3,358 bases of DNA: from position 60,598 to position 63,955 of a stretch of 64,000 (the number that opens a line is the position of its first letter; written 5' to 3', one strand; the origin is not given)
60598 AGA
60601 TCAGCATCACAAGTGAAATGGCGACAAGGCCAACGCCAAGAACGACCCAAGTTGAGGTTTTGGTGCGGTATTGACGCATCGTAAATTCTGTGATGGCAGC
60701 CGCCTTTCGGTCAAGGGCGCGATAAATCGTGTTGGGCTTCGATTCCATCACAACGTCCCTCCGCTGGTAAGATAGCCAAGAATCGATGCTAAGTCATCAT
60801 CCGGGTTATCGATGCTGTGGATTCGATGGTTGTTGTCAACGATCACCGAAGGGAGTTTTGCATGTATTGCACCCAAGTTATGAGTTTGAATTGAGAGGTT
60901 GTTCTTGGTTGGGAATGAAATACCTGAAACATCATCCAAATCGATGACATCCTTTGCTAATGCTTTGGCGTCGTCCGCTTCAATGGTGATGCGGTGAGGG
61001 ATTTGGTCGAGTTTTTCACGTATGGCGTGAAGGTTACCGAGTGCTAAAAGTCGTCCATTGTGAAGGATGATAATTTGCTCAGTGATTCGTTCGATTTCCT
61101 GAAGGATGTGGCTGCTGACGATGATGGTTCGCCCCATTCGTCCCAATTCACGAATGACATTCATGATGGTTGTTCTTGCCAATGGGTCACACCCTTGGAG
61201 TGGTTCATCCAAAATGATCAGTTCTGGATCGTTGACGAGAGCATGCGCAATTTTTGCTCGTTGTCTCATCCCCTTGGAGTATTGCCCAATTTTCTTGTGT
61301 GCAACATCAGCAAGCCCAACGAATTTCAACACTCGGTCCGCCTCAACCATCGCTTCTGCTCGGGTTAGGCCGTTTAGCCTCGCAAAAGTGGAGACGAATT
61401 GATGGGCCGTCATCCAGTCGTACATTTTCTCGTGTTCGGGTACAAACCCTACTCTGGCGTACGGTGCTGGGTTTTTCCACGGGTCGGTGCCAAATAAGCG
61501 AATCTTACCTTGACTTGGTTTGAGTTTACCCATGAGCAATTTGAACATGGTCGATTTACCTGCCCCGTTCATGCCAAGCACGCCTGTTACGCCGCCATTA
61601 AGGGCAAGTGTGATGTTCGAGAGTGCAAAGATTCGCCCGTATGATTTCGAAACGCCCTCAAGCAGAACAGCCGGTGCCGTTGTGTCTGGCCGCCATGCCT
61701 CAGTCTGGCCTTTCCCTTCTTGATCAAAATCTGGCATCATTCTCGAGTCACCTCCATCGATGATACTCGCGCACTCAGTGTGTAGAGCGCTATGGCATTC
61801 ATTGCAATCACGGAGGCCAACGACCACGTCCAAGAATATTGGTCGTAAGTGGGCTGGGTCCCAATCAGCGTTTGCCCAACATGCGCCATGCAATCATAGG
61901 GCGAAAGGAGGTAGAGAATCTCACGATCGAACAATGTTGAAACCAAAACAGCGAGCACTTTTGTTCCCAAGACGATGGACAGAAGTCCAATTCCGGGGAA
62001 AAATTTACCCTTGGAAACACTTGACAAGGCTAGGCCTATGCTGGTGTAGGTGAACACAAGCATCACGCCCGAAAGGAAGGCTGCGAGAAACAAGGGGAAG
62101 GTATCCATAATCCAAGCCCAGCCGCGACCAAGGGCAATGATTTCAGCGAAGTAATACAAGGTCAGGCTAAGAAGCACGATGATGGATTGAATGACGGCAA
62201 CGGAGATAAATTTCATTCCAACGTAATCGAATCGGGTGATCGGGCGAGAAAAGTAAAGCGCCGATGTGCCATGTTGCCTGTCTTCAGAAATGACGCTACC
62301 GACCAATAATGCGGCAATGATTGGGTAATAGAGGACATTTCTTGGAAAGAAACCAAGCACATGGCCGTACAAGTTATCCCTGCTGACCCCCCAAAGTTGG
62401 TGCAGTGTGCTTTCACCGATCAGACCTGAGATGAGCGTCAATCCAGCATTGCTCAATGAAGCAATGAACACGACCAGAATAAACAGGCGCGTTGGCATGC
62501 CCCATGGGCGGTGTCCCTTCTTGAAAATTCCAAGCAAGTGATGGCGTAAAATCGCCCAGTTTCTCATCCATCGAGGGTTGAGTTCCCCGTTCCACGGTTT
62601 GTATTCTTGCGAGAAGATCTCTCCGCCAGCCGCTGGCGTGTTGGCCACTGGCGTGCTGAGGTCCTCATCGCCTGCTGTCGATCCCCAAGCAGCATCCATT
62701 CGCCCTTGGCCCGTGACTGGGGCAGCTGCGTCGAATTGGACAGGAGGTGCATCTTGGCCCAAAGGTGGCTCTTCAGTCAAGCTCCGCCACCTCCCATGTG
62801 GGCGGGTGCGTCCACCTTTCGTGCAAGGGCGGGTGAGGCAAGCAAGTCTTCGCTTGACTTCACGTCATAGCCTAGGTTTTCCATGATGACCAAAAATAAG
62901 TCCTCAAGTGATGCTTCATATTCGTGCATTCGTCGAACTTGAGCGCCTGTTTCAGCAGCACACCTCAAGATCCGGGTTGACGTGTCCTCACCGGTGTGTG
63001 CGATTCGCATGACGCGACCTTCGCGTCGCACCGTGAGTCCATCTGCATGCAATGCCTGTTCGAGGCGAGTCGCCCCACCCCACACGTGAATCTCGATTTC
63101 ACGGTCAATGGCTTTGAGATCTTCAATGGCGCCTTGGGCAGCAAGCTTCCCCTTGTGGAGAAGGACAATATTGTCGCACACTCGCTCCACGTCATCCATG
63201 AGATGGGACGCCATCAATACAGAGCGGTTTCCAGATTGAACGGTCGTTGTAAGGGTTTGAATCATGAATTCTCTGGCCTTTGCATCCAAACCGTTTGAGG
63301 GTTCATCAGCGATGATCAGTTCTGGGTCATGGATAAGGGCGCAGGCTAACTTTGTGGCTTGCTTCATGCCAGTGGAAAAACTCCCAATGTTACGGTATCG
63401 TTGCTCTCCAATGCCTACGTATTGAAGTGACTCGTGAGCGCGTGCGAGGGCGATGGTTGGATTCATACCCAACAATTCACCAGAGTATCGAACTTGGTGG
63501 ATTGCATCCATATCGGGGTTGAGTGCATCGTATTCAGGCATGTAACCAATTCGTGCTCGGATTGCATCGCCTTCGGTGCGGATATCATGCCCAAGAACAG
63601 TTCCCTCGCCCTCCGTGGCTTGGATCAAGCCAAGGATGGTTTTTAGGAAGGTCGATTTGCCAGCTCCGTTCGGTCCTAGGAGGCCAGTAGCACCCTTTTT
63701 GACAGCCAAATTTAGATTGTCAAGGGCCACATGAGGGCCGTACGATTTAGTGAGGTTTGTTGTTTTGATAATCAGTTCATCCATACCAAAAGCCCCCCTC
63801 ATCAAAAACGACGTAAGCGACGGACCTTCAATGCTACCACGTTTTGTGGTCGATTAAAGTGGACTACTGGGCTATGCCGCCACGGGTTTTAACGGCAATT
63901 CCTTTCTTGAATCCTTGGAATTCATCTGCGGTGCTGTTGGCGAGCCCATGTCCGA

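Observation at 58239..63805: Five-gene operon with every junction overlapping: two ABC ATPase/ABC-2 permease pairs plus an AttH/CrtC-like lipocalin protein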

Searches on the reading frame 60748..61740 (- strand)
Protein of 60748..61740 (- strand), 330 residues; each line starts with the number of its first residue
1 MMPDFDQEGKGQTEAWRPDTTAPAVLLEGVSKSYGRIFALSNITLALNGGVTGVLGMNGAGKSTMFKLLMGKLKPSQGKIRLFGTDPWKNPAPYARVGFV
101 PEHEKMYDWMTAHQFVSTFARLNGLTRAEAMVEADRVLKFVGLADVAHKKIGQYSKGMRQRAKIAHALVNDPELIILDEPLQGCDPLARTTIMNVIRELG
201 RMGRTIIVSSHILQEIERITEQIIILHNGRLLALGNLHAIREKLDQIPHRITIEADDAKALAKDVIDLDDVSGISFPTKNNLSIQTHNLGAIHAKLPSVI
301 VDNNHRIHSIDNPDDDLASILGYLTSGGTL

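Call 3: search_protein_families(library=pfam, proteins=[window:60748-61740:-], max_evalue=0.1)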
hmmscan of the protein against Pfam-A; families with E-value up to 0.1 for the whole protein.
window:60748-61740:- (330 aa): 6 families
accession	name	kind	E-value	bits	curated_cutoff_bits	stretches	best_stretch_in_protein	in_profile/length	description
PF00005.33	ABC_tran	-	1.2e-27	97.6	25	1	42-181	3-136/137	ABC transporter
PF13304.12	AAA_21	-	2.1e-07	31.8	27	1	152-213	236-300/304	AAA domain, putative AbiEii toxin, Type IV TA system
PF13476.12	AAA_23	-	0.0016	19.6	27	1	38-68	10-38/201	AAA domain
PF13555.12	AAA_29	-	0.037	14.2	27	1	42-66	16-39/61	P-loop containing region of AAA domain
PF03193.22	RsgA_GTPase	-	0.043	14.1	30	1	41-81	98-138/174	RsgA GTPase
PF02463.25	SMC_N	-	0.062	13.2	40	0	39-67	14-42/220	RecF/RecN/SMC N terminal domain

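Call 5: search_protein_families(library=ncbifam, proteins=[window:60748-61740:-], max_evalue=0.1)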
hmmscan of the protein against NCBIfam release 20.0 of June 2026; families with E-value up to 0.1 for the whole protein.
window:60748-61740:- (330 aa): 191 families (the best 25 are shown)
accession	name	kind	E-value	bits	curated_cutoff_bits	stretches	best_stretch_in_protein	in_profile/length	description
TIGR01188.1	drrA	subfamily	2.8e-54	184.5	312.45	1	32-315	1-267/302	daunorubicin resistance ABC transporter, ATP-binding protein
TIGR03522.1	GldA_ABC_ATP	equivalog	6.8e-52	176.8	402.6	1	26-320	4-296/301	gliding motility-associated ABC transporter ATP-binding subunit GldA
TIGR03740.1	galliderm_ABC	subfamily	3.6e-45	154.4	309.75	1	28-236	4-207/223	lantibiotic protection ABC transporter ATP-binding subunit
NF010060.0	PRK13537.1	equivalog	3.4e-43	147.7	521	1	22-275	13-267/314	nodulation factor ABC transporter ATP-binding protein NodI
TIGR03864.1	PQQ_ABC_ATP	hypoth_equivalog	7e-42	143.5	302.25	1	26-245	3-224/236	ABC transporter, ATP-binding subunit, PQQ-dependent alcohol dehydrogenase system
NF010059.0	PRK13536.1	equivalog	6.3e-41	140.2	549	1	20-242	39-263/342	nodulation factor ABC transporter ATP-binding protein NodI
TIGR01288.1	nodI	equivalog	1.1e-40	139.6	424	1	24-243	4-225/303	nodulation factor ABC transporter ATP-binding protein NodI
NF033858.1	ABC2_perm_RbbA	equivalog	4e-39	134.2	1050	1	19-243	261-487/909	ribosome-associated ATPase/putative transporter RbbA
TIGR04406.1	LPS_export_lptB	equivalog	1.4e-33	116.2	240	1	27-240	4-222/239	LPS export ABC transporter ATP-binding protein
TIGR02673.1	FtsE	equivalog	3.1e-32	112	264.85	1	27-230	4-214/214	cell division ATP-binding protein FtsE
NF047565.1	PSM_export_PmtA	equivalog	4.7e-32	111.4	350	1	37-247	14-222/282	phenol-soluble modulin export ABC transporter ATP-binding protein PmtA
TIGR00968.1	3a0106s01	subfamily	5e-31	108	342.75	1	26-240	2-218/237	sulfate ABC transporter ATP-binding protein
TIGR04521.1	ECF_ATPase_2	equivalog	6.9e-31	107.4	330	1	39-247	20-239/279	energy-coupling factor transporter ATPase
TIGR03410.1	urea_trans_UrtE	equivalog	2.6e-30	105.6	285.8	1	28-242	4-221/230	urea ABC transporter ATP-binding subunit UrtE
NF040873.1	AztA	equivalog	5.6e-30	104.3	220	1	34-224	2-190/191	zinc ABC transporter ATP-binding protein AztA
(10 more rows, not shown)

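Call 55: search_solved_structures(query=window:60748-61740:-, max_evalue=1e-30)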
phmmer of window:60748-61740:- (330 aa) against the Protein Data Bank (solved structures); distinct sequences matched with E-value up to 1e-30: 19.
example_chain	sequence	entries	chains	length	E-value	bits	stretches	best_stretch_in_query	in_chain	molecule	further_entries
8edw_A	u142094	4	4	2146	7.4e-62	212.8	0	23-255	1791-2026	Phospholipid-transporting ATPase ABCA7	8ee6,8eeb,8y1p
8eop_A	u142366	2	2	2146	5.1e-61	210.1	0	23-255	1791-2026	Phospholipid-transporting ATPase ABCA7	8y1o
7tby_A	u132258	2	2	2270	2.7e-58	201.1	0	41-247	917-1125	ATP-binding cassette, sub-family A (ABC1), member 1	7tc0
7tdt_A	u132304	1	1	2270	2.7e-58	201.1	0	41-247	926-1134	Phospholipid-transporting ATPase ABCA1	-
7tbz_A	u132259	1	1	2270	2.7e-58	201.1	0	41-247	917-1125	ATP-binding cassette, sub-family A (ABC1), member 1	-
5xjy_A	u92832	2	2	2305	2.8e-58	201.1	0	41-247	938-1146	ATP-binding cassette sub-family A member 1 | Phospholipid-transporting ATPase ABCA1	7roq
7tbw_A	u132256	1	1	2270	1.8e-57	198.4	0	41-247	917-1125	ATP-binding cassette, sub-family A (ABC1), member 1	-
7lkp_A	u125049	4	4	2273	2.6e-57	197.9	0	42-235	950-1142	Retinal-specific phospholipid-transporting ATPase ABCA4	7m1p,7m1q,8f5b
7e7i_A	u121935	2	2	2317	2.7e-57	197.8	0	42-235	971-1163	Retinal-specific phospholipid-transporting ATPase ABCA4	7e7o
7lkz_A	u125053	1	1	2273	1.8e-56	195.1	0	42-235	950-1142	Retinal-specific phospholipid-transporting ATPase ABCA4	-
7e7q_A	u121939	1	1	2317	1.9e-56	195.1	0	42-235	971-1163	Retinal-specific phospholipid-transporting ATPase ABCA4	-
7w01_A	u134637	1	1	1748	1.8e-55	191.8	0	25-245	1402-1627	Phospholipid-transporting ATPase ABCA3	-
7w02_A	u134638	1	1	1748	1.3e-54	189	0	25-245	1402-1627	Phospholipid-transporting ATPase ABCA3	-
7o0y_B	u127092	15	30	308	1.9e-42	149.1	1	24-251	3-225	Probable ABC transporter ATP-binding protein NosF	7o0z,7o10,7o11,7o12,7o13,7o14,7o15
7qba_B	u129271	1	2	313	4.7e-42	147.7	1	24-251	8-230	Probable ABC transporter ATP-binding protein NosF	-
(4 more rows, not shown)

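Call 66: search_protein_families(library=padloc, proteins=[window:60748-61740:-], max_evalue=0.001)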
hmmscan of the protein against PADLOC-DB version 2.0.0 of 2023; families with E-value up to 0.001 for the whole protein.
window:60748-61740:- (330 aa): 5 families
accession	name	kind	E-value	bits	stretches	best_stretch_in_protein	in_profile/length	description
PDLC04135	mad3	-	1.3e-24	85.4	2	148-228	258-339/374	mads_3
PDLC02980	AriA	-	6.6e-07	27.6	1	151-211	235-298/304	-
PDLC04140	mad8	-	3.9e-06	24.6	1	41-221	18-239/314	mads_8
PDLC04213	HEC-02A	-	0.00018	19.1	0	169-211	229-271/337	-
PDLC04175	HEC-01A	-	0.00024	18.2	0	171-219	268-315/363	-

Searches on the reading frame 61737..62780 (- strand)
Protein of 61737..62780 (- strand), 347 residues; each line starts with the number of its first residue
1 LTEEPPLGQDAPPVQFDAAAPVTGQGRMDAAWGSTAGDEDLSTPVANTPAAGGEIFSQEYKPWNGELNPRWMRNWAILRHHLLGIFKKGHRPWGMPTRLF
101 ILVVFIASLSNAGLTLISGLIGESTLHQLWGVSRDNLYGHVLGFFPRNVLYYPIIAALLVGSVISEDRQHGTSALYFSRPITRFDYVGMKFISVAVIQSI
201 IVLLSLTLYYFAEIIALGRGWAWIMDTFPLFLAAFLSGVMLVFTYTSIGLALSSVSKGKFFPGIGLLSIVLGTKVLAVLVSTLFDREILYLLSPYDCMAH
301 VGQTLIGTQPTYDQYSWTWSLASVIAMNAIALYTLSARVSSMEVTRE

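Call 3: search_protein_families(library=pfam, proteins=[window:61737-62780:-], max_evalue=0.1)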
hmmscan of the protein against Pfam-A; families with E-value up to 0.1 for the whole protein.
window:61737-62780:- (347 aa): 4 families
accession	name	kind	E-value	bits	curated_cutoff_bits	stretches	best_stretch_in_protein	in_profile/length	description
PF12679.13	ABC2_membrane_2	-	4.8e-10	39.6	27.2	1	150-322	76-260/283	ABC-2 family transporter protein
PF13346.12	ABC2_membrane_5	-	4.3e-07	30.1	25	1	150-276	41-160/205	ABC-2 family transporter protein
PF12730.13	ABC2_membrane_4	-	3.9e-06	27.4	27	1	100-266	15-171/179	ABC-2 family transporter protein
PF12698.13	ABC2_membrane_3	-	1.9e-05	24.3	31.6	1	148-269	167-280/347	ABC-2 family transporter protein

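Call 5: search_protein_families(library=ncbifam, proteins=[window:61737-62780:-], max_evalue=0.1)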
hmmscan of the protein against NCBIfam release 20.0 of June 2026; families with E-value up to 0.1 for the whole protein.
window:61737-62780:- (347 aa): 3 families
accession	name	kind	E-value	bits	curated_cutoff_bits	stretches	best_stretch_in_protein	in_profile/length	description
TIGR03518.1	ABC_perm_GldF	equivalog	1.8e-08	34.7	288.5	1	154-259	64-164/240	gliding motility-associated ABC transporter permease subunit GldF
NF047564.1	PSM_export_PmtD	equivalog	0.00092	18.9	220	1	151-333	57-235/242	phenol-soluble modulin export ABC transporter permease subunit PmtD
TIGR03732.1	lanti_perm_MutE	subfamily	0.035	13.4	145.2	1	149-309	48-195/241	lantibiotic immunity ABC transporter MutE/EpiE family permease subunit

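Call 53: search_solved_structures(query=window:61737-62780:-, max_evalue=1)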
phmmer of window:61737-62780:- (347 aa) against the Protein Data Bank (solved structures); distinct sequences matched with E-value up to 1: 4.
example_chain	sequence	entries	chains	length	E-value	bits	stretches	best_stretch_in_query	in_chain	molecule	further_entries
6xjh_A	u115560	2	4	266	0.0046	19.4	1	79-328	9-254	Phenol-soluble modulin export ABC transporter permease subunit PmtD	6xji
9q2r_A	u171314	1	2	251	0.043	16.2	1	103-328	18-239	Phenol-soluble modulin export ABC transporter permease subunit PmtD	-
9q2n_A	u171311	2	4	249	0.059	15.8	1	103-328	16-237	Phenol-soluble modulin export ABC transporter permease subunit PmtD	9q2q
9q1y_A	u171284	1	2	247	0.074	15.5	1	104-328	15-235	Phenol-soluble modulin export ABC transporter permease subunit PmtD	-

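Call 66: search_protein_families(library=padloc, proteins=[window:61737-62780:-], max_evalue=0.001)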
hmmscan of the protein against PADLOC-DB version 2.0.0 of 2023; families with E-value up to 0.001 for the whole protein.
window:61737-62780:- (347 aa): 0 families

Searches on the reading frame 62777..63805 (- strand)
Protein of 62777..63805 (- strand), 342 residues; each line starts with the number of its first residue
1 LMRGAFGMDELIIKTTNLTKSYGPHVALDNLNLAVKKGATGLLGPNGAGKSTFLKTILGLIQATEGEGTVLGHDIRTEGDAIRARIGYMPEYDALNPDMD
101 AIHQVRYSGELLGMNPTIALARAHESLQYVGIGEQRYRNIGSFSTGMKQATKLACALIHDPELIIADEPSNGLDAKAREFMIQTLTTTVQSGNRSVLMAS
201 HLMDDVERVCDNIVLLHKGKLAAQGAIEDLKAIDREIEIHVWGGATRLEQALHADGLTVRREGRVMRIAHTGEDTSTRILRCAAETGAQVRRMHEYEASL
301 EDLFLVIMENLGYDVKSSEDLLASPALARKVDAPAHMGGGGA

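Call 3: search_protein_families(library=pfam, proteins=[window:62777-63805:-], max_evalue=0.1)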
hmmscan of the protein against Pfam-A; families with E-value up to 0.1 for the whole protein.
window:62777-63805:- (342 aa): 8 families
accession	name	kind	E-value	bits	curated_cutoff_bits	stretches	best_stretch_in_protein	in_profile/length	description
PF00005.33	ABC_tran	-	3.7e-27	96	25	1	28-171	1-137/137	ABC transporter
PF13304.12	AAA_21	-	6.6e-11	43.3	27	2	100-201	191-298/304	AAA domain, putative AbiEii toxin, Type IV TA system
PF13732.12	DrrA1-3_C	-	0.00033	21.7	27.4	1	227-305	3-78/81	ATP-binding protein DrrA1-3-like, C-terminal domain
PF13476.12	AAA_23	-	0.0011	20.1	27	1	25-57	10-39/201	AAA domain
PF13555.12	AAA_29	-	0.0023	18.1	27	1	36-60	20-45/61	P-loop containing region of AAA domain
PF02463.25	SMC_N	-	0.0077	16.1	40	1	30-58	17-48/220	RecF/RecN/SMC N terminal domain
PF13175.12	AAA_15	-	0.017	15.2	32.1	0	30-62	16-48/374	AAA ATPase domain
PF03193.22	RsgA_GTPase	-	0.021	15.1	30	1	27-62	96-131/174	RsgA GTPase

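Call 5: search_protein_families(library=ncbifam, proteins=[window:62777-63805:-], max_evalue=0.1)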
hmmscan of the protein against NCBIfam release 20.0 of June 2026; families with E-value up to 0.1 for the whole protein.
window:62777-63805:- (342 aa): 192 families (the best 25 are shown)
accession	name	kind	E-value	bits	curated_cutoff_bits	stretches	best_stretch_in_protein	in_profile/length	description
TIGR01188.1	drrA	subfamily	2.3e-59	201.1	312.45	1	20-307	1-300/302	daunorubicin resistance ABC transporter, ATP-binding protein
TIGR03522.1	GldA_ABC_ATP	equivalog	1.3e-51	175.9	402.6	1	13-305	3-298/301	gliding motility-associated ABC transporter ATP-binding subunit GldA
TIGR03864.1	PQQ_ABC_ATP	hypoth_equivalog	6.8e-49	166.4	302.25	1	13-232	2-221/236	ABC transporter, ATP-binding subunit, PQQ-dependent alcohol dehydrogenase system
NF010060.0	PRK13537.1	equivalog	1.1e-45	155.9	521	1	8-306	11-306/314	nodulation factor ABC transporter ATP-binding protein NodI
NF010059.0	PRK13536.1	equivalog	3.2e-43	147.8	549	1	8-266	39-299/342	nodulation factor ABC transporter ATP-binding protein NodI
TIGR01288.1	nodI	equivalog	2.4e-42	145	424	1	11-266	3-260/303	nodulation factor ABC transporter ATP-binding protein NodI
NF033858.1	ABC2_perm_RbbA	equivalog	5.4e-41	140.4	1050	1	9-232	263-486/909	ribosome-associated ATPase/putative transporter RbbA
TIGR03740.1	galliderm_ABC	subfamily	9.7e-37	126.8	309.75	1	14-229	2-210/223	lantibiotic protection ABC transporter ATP-binding subunit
TIGR04521.1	ECF_ATPase_2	equivalog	3.8e-35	121.3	330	1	25-257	18-261/279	energy-coupling factor transporter ATPase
NF047565.1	PSM_export_PmtA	equivalog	9.4e-32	110.4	350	1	25-232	14-217/282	phenol-soluble modulin export ABC transporter ATP-binding protein PmtA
NF053840.1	MnTportMntADein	equivalog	1.1e-30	107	400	1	13-228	2-217/240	manganese ABC transporter ATP-binding protein MntA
TIGR04520.1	ECF_ATPase_1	equivalog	4.5e-29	101.7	315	1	13-260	1-255/269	energy-coupling factor transporter ATPase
NF010158.0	PRK13637.1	equivalog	7.1e-29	100.8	390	1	16-235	6-238/287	energy-coupling factor transporter ATPase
TIGR02315.1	ABC_phnC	equivalog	8.3e-29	100.7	266.1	1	12-230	1-233/243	phosphonate ABC transporter ATP-binding protein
TIGR00968.1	3a0106s01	subfamily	9.9e-29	100.5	342.75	1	13-230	1-218/237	sulfate ABC transporter ATP-binding protein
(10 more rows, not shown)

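Call 66: search_protein_families(library=padloc, proteins=[window:62777-63784:-], max_evalue=0.001)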
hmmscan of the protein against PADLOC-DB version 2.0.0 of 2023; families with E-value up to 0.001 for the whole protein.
window:62777-63784:- (335 aa): 9 families
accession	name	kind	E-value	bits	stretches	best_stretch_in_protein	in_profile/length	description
PDLC04135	mad3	-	4.8e-24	83.6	2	128-244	256-368/374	mads_3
PDLC02980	AriA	-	1.2e-11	43.2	2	33-56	2-25/304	-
PDLC04140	mad8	-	6.1e-06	24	1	18-179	14-218/314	mads_8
PDLC02914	ATPase-Toprim_I-B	-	7.6e-06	23.4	0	135-196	184-245/443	-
PDLC03878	NsnB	-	9.9e-06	23.5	0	33-75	24-62/345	-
PDLC00075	GajA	-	0.00016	18.4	0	128-243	241-353/536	AAA ATPase domain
PDLC02335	AbiLi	-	0.00062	16.9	0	33-50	79-96/326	AbiLi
PDLC04175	HEC-01A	-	0.00074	16.7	0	32-50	27-45/363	-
PDLC04182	HEC-01A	-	0.0008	16.5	0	33-50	34-51/406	-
